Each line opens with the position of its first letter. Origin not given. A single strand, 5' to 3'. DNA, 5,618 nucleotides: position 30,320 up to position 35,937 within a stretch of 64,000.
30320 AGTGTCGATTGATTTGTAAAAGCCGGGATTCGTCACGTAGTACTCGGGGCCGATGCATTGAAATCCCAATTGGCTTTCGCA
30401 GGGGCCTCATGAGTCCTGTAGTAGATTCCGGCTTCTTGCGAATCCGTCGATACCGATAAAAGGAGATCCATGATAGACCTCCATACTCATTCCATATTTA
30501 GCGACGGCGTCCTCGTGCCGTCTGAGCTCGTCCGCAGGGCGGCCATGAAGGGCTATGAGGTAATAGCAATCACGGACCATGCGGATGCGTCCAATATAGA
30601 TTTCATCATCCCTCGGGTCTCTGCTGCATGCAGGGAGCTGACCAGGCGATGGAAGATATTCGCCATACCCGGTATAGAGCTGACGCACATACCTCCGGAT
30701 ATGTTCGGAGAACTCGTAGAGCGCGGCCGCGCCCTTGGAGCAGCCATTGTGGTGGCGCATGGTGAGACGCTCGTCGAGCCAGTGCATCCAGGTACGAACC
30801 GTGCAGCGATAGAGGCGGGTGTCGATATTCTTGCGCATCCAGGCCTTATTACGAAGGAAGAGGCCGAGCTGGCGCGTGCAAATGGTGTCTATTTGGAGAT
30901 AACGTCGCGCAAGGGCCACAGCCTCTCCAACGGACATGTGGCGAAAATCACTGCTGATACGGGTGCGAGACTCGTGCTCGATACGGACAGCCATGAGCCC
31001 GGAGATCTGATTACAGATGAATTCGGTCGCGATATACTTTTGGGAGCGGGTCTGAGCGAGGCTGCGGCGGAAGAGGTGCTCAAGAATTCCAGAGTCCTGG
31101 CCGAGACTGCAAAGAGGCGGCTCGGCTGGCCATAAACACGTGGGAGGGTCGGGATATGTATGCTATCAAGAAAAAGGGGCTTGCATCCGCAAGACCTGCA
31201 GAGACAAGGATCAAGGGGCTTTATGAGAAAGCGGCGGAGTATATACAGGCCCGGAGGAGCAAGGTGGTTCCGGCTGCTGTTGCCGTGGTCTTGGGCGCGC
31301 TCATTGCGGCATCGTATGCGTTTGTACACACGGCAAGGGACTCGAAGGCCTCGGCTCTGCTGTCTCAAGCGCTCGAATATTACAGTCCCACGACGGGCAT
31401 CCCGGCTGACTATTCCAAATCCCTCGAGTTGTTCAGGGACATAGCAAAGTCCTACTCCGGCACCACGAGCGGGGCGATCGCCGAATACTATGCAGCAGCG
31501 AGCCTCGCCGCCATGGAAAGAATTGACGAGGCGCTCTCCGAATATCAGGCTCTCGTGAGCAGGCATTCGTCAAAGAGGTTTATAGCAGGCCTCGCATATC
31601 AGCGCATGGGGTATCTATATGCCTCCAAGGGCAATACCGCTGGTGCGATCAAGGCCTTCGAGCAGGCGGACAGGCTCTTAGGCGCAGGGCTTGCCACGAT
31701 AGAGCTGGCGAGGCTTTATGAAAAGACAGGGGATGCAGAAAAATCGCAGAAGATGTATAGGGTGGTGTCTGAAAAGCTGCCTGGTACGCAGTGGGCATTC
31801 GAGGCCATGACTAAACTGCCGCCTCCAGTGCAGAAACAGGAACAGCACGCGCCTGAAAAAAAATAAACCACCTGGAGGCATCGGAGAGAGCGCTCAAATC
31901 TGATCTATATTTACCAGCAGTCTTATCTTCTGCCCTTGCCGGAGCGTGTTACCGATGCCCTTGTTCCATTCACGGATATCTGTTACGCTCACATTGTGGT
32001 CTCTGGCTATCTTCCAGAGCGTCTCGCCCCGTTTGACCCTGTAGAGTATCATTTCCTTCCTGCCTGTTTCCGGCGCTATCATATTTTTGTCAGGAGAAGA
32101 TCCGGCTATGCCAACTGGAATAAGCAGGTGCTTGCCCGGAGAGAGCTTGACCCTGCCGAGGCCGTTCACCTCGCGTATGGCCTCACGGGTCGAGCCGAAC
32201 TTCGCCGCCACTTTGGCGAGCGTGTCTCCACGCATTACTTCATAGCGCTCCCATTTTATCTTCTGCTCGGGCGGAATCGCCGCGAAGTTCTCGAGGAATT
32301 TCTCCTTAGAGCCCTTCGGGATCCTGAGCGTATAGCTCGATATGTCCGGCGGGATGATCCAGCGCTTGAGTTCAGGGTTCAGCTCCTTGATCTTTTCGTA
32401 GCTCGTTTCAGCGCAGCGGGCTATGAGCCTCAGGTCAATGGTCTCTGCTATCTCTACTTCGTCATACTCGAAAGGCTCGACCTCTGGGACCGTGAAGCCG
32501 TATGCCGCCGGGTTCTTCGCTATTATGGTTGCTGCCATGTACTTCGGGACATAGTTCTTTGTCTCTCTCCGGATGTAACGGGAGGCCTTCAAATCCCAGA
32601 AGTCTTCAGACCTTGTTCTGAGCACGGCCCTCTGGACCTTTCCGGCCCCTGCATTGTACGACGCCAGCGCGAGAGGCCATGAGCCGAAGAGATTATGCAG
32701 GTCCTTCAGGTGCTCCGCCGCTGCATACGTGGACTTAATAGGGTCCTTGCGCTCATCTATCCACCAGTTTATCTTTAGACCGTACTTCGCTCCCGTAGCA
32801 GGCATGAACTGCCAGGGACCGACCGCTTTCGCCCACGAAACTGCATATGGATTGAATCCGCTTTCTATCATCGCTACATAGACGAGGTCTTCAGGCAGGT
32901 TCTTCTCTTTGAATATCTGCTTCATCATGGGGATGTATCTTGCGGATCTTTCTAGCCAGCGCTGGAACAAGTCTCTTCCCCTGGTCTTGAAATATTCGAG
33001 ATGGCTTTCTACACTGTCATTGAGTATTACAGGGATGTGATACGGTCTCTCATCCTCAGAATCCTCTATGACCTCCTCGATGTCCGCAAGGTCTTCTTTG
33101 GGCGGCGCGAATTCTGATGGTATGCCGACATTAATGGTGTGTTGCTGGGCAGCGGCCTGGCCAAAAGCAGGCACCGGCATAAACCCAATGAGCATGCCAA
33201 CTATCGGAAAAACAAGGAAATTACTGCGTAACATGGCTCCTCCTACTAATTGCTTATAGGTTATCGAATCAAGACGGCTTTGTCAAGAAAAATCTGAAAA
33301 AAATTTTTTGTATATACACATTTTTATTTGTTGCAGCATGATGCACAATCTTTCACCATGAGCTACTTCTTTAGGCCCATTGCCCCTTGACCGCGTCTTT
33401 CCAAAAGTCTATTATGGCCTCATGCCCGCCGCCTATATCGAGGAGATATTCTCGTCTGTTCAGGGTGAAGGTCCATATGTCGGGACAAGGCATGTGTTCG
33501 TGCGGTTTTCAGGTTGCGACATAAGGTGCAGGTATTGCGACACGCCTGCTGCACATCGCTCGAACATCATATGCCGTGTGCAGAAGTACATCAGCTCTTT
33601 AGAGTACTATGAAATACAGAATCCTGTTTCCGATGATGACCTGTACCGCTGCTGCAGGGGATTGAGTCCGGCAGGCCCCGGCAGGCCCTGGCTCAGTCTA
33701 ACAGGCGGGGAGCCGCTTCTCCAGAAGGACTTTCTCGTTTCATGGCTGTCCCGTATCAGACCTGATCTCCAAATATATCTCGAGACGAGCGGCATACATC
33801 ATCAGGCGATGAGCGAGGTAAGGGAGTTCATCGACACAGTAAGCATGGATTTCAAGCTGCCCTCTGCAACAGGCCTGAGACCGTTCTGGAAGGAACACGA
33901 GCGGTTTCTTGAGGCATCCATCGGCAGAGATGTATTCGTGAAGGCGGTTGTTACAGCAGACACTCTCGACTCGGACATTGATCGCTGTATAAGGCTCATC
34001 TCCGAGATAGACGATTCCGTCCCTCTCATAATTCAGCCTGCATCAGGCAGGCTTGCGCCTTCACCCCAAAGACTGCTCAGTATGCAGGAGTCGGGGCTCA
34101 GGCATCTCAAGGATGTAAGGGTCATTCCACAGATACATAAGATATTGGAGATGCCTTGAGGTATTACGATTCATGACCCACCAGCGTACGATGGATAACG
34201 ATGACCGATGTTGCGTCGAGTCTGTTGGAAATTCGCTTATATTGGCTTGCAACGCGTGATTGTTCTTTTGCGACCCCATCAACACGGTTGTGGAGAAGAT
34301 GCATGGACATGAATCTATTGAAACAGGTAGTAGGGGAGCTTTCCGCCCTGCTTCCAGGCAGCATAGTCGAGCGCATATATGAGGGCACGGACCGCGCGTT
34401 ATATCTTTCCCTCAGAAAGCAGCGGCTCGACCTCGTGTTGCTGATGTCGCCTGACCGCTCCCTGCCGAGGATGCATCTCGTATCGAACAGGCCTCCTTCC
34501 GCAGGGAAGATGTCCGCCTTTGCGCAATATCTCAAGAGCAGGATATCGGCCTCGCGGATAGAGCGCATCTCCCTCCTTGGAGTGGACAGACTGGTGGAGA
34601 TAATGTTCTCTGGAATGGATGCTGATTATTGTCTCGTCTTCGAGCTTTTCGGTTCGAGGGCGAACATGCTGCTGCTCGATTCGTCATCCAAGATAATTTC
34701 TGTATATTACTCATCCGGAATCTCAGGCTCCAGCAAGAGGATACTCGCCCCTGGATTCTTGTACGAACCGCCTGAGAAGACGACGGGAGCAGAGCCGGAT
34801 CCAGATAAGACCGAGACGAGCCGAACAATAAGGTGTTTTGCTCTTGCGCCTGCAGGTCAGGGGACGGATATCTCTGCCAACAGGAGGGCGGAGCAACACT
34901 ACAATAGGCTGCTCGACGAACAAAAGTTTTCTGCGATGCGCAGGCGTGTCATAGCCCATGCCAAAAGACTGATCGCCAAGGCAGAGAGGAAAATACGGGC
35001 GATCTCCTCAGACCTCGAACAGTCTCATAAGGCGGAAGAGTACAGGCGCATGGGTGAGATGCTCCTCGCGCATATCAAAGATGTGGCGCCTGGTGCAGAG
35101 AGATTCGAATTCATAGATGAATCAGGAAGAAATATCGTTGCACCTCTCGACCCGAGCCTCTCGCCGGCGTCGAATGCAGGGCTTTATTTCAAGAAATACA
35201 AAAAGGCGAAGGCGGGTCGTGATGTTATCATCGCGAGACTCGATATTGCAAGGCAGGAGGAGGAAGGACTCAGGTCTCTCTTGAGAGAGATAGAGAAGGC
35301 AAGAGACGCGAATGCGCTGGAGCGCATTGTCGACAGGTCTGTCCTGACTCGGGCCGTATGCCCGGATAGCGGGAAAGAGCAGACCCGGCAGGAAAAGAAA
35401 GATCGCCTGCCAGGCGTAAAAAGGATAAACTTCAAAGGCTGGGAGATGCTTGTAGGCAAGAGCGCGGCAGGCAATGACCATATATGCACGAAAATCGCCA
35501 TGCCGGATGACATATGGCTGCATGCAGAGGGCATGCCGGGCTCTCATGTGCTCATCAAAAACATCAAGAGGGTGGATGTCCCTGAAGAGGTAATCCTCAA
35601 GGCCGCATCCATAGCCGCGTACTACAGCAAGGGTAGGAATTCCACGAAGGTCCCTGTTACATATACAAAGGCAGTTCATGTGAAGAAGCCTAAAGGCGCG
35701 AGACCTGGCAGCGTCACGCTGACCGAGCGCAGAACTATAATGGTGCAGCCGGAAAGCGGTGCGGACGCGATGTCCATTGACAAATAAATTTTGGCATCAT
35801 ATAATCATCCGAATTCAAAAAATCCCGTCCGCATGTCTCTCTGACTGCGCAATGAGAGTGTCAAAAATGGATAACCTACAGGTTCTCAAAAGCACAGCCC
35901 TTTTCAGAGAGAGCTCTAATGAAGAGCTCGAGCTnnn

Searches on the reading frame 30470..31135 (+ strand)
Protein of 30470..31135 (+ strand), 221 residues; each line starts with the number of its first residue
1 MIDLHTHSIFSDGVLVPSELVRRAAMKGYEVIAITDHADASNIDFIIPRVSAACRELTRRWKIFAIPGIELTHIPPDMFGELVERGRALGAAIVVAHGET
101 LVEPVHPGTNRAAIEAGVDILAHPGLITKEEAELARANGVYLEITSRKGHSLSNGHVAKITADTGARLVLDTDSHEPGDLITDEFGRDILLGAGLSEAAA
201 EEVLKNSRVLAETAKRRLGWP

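Call 55: search_protein_families(library=pfam, proteins=[window:30470-31135:+], max_evalue=0.0001)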
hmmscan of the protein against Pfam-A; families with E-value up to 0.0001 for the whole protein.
window:30470-31135:+ (221 aa): 1 family
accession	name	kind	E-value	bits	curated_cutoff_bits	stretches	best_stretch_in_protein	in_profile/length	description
PF02811.25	PHP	-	1.9e-09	38.5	26.4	1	3-74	1-66/164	PHP domain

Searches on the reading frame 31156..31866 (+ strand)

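Call 55: search_protein_families(library=pfam, proteins=[window:31156-31866:+], max_evalue=0.0001)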
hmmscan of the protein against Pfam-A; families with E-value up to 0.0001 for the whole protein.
window:31156-31866:+ (236 aa): 4 families
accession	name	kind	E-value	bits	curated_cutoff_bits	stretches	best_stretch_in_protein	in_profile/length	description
PF13428.12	TPR_14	-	3.1e-06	27.8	23.5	0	147-186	3-43/44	Tetratricopeptide repeat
PF09976.15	TPR_21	-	8.1e-06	26.1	25.5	1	36-171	9-139/193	Tetratricopeptide repeat-like domain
PF13174.12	TPR_6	-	1.1e-05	26.2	26.3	0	109-137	2-30/33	Tetratricopeptide repeat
PF14559.12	TPR_19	-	5.2e-05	23.9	25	0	157-214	3-62/68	Tetratricopeptide repeat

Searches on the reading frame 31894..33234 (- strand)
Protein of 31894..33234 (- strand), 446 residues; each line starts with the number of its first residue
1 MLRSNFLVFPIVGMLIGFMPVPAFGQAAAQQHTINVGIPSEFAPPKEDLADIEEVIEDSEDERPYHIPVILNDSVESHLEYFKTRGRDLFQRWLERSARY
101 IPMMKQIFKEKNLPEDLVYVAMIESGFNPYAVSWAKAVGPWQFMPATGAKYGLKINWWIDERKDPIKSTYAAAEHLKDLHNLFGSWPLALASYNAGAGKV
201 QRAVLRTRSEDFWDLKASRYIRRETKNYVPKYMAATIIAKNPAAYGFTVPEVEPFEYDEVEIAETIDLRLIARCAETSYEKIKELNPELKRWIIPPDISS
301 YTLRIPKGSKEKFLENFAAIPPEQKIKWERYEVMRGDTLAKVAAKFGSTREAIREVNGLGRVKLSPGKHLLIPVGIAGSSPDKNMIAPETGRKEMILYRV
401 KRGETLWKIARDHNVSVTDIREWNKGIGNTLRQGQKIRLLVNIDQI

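Call 55: search_protein_families(library=pfam, proteins=[window:31894-33234:-], max_evalue=0.0001)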
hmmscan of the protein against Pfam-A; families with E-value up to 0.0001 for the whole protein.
window:31894-33234:- (446 aa): 4 families
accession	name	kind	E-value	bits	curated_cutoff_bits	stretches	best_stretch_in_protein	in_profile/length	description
PF01464.25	SLT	-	2.7e-27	95.1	21.3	1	109-214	9-115/117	Transglycosylase SLT domain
PF01476.26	LysM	-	6e-24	84.2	20.9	2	398-438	1-41/43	LysM domain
PF23577.1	LysM_RLK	-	5.3e-07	30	27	0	398-434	3-37/44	LysM domain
PF04225.17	LysM_OapA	-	1.8e-06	28.4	22.3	0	398-442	5-54/85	Opacity-associated protein A LysM-like domain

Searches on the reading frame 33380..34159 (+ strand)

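Call 55: search_protein_families(library=pfam, proteins=[window:33380-34159:+], max_evalue=0.0001)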
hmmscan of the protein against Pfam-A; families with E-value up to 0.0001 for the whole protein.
window:33380-34159:+ (259 aa): 2 families
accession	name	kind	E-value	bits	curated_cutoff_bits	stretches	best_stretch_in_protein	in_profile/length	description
PF04055.27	Radical_SAM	-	2.3e-08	34.9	29.5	1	43-168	4-119/166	Radical SAM superfamily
PF13353.11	Fer4_12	-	1.3e-06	29.2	22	1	28-152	2-107/137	4Fe-4S single cluster domain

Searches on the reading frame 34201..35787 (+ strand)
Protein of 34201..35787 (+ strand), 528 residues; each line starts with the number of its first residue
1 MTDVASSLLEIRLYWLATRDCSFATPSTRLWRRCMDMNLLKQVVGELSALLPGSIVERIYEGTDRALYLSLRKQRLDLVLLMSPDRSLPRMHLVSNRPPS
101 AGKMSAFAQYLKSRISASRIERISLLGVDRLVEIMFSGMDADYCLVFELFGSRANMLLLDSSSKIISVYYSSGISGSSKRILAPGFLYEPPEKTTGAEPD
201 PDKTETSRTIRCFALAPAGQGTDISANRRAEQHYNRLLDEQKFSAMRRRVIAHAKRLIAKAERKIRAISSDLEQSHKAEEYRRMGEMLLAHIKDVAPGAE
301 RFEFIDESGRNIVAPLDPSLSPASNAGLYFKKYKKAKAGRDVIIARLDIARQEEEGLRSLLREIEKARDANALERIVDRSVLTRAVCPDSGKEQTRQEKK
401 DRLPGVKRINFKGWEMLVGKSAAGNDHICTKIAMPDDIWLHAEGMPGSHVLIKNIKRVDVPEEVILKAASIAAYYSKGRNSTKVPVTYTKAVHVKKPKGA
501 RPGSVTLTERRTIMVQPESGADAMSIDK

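Call 55: search_protein_families(library=pfam, proteins=[window:34201-35787:+], max_evalue=0.0001)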
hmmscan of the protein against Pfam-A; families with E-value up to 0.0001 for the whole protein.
window:34201-35787:+ (528 aa): 3 families
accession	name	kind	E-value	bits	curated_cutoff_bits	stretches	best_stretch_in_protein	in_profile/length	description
PF05833.16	NFACT_N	-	5.9e-56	190.6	31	2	36-203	1-174/456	NFACT N-terminal and middle domains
PF05670.18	NFACT-R_1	-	1.6e-10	41.9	29.8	1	416-505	13-108/112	NFACT protein RNA binding domain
PF18297.6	NFACT-R_2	-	1.2e-05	25.8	26.9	1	416-492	12-83/104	NFACT protein RNA binding domain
